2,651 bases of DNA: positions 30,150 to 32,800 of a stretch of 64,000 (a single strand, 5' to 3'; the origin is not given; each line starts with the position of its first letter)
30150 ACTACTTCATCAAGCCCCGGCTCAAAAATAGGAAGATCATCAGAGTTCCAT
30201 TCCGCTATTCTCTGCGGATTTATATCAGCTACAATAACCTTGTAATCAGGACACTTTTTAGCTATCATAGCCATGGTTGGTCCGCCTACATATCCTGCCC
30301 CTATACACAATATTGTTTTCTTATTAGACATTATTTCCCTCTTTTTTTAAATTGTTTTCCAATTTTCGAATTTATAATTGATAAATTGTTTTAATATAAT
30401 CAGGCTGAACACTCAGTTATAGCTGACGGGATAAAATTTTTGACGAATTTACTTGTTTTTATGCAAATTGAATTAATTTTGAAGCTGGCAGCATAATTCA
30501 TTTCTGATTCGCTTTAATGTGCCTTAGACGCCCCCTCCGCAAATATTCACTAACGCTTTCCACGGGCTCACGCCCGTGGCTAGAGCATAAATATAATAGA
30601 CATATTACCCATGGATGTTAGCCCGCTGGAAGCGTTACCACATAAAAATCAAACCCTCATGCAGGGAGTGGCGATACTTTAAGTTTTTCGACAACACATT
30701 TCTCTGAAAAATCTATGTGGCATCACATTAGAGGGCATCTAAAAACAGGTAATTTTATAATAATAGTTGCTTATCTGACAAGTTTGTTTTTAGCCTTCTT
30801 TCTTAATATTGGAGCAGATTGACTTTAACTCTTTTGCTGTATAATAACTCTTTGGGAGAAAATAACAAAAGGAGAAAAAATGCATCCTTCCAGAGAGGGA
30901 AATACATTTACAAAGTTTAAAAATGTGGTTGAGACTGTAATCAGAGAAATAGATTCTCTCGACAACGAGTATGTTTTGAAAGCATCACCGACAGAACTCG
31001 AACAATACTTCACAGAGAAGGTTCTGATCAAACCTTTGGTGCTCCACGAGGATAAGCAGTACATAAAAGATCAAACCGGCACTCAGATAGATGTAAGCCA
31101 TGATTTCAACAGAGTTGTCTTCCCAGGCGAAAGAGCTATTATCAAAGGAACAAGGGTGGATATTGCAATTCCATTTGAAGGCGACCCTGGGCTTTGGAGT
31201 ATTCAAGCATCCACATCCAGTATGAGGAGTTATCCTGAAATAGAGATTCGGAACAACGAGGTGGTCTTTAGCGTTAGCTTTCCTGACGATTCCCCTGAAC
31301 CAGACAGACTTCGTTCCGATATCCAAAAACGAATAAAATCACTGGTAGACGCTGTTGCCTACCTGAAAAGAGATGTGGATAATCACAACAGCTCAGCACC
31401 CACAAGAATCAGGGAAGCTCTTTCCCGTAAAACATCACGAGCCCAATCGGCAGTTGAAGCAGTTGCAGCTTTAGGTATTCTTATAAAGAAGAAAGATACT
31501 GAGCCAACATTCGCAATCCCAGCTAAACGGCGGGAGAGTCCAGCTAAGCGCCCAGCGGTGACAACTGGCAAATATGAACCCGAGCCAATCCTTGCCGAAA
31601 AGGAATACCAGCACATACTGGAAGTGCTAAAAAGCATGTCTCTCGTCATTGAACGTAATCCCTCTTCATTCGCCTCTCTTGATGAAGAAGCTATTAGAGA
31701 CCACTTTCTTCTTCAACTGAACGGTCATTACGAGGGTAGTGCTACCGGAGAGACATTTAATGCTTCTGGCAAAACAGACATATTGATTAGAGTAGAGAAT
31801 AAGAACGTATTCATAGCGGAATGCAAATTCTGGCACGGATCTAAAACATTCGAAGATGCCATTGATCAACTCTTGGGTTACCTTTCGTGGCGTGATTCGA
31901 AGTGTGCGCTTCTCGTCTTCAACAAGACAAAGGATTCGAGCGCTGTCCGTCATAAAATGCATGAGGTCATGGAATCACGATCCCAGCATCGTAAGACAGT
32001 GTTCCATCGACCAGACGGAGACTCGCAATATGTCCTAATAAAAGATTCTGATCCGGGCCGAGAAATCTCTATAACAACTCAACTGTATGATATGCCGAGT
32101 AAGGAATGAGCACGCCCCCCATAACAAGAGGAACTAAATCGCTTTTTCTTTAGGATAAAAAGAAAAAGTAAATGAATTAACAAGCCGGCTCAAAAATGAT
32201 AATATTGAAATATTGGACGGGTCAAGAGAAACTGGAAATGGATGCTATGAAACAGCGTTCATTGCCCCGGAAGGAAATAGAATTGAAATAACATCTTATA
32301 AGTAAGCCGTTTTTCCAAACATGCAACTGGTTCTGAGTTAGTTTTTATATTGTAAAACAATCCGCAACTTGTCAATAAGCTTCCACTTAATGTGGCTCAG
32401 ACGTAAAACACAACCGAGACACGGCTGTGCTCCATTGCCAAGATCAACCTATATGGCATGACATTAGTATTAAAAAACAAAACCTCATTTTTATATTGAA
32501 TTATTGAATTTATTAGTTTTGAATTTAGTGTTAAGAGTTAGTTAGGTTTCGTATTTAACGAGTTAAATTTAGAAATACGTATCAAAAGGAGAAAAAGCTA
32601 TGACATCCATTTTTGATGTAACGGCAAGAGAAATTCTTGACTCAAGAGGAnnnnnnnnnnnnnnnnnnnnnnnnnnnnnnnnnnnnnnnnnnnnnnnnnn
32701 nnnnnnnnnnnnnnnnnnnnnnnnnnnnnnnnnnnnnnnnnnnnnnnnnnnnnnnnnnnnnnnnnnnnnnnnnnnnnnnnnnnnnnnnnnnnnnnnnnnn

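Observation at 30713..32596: Imperfect direct repeats and a duplicated eno leader bracket the 409-aa gene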

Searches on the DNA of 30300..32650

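Call 91: search_rna_families(source=window, start=30300, end=32650, threshold=evalue, max_evalue=1)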
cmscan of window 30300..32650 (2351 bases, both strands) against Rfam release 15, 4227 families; matches with E-value up to 1: 1.
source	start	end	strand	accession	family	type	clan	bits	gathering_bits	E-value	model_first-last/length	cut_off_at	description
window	30560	30592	+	RF01687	Acido-Lenti-1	Gene; sRNA;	-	22.2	37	0.034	1-46/46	no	Acido-Lenti-1 RNA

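Call 93: search_rna_families(source=window, start=30480, end=30700, threshold=evalue, max_evalue=5, show_alignments=3)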
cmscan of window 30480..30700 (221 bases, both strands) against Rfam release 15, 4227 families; matches with E-value up to 5: 3.
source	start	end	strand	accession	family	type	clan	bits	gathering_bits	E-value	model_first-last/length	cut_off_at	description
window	30562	30624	-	RF04042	mir-7961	Gene; miRNA;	-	25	90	0.0031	1-56/56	no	mir-7961 microRNA precursor family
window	30560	30592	+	RF01687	Acido-Lenti-1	Gene; sRNA;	-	22.2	37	0.0032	1-46/46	no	Acido-Lenti-1 RNA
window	30543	30578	-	RF03047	RAGATH-16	Gene; sRNA;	-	14.6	65.6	2.9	28-64/72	no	RAGATH-16 RNA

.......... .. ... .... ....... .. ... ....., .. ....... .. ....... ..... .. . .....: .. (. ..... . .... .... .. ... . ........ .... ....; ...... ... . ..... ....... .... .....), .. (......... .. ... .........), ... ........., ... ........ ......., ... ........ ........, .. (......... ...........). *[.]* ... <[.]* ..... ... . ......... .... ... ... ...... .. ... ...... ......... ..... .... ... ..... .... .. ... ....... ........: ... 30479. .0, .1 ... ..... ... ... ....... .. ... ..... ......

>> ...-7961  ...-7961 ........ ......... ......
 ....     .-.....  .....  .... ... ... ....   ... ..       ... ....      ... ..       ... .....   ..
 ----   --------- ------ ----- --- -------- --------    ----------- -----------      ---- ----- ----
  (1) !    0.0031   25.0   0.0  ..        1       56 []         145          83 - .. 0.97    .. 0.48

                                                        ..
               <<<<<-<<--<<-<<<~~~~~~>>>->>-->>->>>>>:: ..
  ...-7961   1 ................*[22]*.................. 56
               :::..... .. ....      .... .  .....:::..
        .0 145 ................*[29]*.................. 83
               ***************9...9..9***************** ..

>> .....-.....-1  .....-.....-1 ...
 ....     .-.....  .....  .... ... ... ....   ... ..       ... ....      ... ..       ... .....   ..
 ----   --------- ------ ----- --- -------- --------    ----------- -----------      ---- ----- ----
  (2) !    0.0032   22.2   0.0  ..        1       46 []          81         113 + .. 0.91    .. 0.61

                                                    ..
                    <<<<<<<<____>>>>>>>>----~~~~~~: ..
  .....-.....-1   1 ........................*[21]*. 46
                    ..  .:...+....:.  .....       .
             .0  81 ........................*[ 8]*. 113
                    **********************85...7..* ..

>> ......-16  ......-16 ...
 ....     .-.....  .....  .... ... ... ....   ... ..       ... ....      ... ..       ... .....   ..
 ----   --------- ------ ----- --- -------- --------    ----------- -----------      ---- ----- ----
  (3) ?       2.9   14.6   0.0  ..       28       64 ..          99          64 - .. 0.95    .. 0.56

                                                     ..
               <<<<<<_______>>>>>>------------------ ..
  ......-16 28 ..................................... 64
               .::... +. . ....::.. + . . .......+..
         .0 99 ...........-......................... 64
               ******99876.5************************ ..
